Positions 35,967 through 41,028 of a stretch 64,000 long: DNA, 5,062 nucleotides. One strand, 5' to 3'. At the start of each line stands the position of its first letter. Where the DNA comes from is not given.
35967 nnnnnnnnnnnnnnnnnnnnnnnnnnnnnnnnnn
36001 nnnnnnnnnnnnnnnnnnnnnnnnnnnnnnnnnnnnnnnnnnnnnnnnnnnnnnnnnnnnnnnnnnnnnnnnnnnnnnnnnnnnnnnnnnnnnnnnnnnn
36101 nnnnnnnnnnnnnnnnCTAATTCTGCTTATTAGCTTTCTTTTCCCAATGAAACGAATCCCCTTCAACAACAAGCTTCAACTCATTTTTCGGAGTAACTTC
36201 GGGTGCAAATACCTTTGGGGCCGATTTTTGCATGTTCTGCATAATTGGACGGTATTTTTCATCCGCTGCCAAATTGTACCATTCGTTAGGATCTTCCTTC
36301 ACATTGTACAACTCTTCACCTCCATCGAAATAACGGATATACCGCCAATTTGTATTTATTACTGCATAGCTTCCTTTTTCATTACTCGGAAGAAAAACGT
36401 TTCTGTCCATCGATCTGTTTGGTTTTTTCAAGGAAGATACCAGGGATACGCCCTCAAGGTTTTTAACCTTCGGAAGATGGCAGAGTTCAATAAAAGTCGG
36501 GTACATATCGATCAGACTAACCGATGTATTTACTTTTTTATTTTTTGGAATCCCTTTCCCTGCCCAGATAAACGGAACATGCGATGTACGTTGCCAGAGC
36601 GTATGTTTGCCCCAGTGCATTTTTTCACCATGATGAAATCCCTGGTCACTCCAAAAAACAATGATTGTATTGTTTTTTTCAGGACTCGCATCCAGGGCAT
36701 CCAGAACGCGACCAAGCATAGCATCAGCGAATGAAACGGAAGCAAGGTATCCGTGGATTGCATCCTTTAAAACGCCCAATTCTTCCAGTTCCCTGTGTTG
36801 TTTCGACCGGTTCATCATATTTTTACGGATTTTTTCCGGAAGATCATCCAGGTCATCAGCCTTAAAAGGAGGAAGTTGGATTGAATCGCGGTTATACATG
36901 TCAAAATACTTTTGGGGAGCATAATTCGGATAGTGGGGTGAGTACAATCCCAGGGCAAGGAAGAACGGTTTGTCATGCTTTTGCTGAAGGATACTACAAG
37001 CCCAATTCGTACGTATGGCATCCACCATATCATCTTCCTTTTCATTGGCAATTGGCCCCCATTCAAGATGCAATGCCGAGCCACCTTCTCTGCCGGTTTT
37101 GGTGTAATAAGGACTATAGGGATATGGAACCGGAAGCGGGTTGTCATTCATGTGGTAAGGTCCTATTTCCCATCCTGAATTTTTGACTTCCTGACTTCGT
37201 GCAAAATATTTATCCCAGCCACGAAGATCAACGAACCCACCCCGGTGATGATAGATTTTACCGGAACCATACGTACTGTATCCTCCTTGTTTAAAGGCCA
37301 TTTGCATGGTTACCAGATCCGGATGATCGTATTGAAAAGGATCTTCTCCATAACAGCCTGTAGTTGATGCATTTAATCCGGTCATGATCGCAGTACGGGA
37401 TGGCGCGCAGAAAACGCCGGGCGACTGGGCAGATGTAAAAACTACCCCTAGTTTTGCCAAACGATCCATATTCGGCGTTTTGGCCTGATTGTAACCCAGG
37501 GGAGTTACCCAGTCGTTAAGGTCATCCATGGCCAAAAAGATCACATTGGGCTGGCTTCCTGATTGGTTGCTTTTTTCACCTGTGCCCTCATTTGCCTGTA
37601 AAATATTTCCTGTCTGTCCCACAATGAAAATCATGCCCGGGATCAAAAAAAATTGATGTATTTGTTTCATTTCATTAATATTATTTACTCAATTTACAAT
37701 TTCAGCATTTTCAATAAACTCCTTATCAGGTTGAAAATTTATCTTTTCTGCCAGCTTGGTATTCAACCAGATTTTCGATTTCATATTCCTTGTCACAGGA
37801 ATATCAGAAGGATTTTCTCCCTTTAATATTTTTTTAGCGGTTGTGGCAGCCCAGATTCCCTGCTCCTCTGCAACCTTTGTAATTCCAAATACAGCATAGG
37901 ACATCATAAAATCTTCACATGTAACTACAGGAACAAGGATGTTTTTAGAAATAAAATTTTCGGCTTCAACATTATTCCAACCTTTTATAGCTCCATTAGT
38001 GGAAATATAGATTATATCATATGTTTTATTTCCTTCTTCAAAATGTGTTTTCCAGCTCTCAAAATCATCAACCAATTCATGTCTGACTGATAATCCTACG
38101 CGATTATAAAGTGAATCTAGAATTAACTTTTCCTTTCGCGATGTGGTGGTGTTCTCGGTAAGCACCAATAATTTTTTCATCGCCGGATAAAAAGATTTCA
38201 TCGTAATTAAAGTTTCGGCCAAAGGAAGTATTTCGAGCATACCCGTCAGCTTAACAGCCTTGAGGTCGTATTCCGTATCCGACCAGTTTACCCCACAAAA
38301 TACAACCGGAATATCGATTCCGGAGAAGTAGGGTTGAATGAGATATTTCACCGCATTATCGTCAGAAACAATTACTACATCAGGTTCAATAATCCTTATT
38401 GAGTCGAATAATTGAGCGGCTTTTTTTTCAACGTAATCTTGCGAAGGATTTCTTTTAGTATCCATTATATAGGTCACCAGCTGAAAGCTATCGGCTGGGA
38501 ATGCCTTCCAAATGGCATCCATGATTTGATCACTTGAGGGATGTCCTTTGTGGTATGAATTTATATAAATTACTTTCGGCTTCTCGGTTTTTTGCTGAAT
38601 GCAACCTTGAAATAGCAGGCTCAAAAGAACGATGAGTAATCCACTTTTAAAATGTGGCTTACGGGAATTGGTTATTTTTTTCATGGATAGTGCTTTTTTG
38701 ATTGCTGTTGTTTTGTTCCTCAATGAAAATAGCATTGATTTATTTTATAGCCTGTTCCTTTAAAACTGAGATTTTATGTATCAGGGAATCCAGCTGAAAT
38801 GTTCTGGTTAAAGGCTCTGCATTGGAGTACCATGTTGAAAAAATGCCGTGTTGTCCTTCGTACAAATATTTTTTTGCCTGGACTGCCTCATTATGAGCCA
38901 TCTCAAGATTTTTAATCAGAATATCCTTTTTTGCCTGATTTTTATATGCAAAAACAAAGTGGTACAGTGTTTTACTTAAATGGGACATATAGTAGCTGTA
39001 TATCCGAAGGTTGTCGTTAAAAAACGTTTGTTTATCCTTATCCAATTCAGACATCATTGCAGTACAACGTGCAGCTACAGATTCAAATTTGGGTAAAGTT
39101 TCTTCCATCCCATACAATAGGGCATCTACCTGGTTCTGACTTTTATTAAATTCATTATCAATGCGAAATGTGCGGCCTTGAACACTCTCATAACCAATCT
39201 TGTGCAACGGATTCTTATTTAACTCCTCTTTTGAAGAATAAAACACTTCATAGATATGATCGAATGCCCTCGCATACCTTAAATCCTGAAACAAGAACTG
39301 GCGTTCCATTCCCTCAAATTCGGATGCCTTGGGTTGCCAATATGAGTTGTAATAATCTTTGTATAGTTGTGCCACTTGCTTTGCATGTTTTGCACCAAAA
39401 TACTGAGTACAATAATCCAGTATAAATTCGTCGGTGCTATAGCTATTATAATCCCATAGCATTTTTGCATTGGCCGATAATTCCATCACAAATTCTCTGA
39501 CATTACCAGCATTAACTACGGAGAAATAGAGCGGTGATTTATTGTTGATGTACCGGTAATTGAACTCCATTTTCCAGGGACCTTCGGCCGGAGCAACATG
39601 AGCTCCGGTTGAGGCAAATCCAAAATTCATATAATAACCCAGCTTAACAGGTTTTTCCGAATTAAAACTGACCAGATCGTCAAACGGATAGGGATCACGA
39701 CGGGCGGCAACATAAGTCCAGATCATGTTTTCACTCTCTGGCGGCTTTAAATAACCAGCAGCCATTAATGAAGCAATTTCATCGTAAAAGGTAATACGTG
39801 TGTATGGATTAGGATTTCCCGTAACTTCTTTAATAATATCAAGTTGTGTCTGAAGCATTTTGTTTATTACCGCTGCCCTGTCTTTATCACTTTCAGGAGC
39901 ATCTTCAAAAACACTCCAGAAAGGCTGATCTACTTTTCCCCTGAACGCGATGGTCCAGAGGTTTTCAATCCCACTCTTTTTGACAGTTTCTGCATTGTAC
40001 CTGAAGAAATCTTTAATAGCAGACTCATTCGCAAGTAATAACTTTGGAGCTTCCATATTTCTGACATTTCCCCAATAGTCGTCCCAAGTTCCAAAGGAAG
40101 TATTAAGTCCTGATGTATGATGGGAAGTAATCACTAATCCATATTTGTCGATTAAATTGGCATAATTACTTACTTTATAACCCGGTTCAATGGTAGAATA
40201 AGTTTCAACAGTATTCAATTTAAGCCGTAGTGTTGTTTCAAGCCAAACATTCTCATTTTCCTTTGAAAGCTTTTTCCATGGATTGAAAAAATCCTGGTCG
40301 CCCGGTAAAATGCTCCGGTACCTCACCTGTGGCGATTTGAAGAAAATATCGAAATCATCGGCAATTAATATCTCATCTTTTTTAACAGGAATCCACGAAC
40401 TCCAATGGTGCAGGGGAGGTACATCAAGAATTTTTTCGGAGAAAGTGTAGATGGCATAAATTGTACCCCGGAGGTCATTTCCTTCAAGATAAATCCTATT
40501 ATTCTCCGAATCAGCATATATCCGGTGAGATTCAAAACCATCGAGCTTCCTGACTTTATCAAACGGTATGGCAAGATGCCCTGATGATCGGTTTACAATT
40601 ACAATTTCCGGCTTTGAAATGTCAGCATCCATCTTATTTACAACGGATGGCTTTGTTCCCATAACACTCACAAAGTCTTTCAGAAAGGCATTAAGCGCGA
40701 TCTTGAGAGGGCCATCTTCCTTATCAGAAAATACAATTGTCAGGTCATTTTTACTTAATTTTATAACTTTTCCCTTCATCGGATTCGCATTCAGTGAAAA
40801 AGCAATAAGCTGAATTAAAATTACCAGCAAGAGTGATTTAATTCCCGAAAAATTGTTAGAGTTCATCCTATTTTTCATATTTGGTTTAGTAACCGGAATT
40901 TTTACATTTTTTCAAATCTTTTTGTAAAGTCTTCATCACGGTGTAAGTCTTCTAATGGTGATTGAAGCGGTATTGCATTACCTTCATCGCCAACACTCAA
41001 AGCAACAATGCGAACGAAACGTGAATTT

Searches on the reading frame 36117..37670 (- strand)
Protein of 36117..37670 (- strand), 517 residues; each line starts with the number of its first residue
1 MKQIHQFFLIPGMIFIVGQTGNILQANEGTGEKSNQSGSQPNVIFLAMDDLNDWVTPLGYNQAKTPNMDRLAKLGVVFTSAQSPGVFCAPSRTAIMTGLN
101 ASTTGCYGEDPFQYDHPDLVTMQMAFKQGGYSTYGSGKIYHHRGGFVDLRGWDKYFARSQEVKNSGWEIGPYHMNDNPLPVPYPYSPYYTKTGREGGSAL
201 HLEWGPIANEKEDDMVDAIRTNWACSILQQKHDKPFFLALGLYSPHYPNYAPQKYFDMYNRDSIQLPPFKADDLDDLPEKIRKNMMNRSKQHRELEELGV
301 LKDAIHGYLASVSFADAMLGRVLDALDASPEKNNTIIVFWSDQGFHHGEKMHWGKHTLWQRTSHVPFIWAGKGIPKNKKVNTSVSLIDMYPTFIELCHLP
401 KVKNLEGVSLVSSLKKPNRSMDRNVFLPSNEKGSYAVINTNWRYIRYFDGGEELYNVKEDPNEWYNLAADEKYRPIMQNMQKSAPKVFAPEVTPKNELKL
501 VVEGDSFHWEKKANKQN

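Call 21: search_protein_families(library=pfam, proteins=[window:36117-37670:-], max_evalue=0.00001)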
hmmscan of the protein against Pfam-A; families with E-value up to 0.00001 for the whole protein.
window:36117-37670:- (517 aa): 4 families
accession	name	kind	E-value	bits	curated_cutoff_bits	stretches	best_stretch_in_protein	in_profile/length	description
PF00884.28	Sulfatase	-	1.5e-44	153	25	1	41-396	1-298/301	Sulfatase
PF16347.10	SGSH_C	-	3e-11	44.1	29.3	1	348-483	1-147/154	N-sulphoglucosamine sulphohydrolase, C-terminal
PF01663.27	Phosphodiest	-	2.5e-06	27.8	23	0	63-350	18-228/342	Type I phosphodiesterase / nucleotide pyrophosphatase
PF01676.23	Metalloenzyme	-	6.6e-06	26.2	24.3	0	305-399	166-250/252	Metalloenzyme superfamily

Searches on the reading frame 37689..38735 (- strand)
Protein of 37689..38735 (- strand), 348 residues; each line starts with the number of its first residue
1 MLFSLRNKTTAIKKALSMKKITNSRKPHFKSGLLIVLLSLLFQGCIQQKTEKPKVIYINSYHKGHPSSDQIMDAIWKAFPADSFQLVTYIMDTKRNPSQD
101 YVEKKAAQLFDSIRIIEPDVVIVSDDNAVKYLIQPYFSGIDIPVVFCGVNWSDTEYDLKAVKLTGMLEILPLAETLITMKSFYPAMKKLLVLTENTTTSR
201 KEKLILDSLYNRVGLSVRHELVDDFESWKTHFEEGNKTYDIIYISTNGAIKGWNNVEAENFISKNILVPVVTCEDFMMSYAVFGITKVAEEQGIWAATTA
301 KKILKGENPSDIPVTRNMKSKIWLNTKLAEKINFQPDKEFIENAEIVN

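Call 21: search_protein_families(library=pfam, proteins=[window:37689-38735:-], max_evalue=0.00001)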
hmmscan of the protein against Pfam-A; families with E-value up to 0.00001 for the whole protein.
window:37689-38735:- (348 aa): 1 family
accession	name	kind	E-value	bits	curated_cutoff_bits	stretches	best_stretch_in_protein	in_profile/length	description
PF04392.18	ABC_sub_bind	-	3.4e-15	56.5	25.9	1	65-341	10-286/293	ABC transporter substrate binding protein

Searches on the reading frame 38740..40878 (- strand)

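Call 21: search_protein_families(library=pfam, proteins=[window:38740-40878:-], max_evalue=0.00001)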
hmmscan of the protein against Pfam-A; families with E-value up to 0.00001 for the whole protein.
window:38740-40878:- (712 aa): 1 family
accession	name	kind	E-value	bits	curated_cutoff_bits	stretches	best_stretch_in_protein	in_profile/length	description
PF15979.11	Glyco_hydro_115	-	6.9e-40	138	27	1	181-513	2-328/335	Glycosyl hydrolase family 115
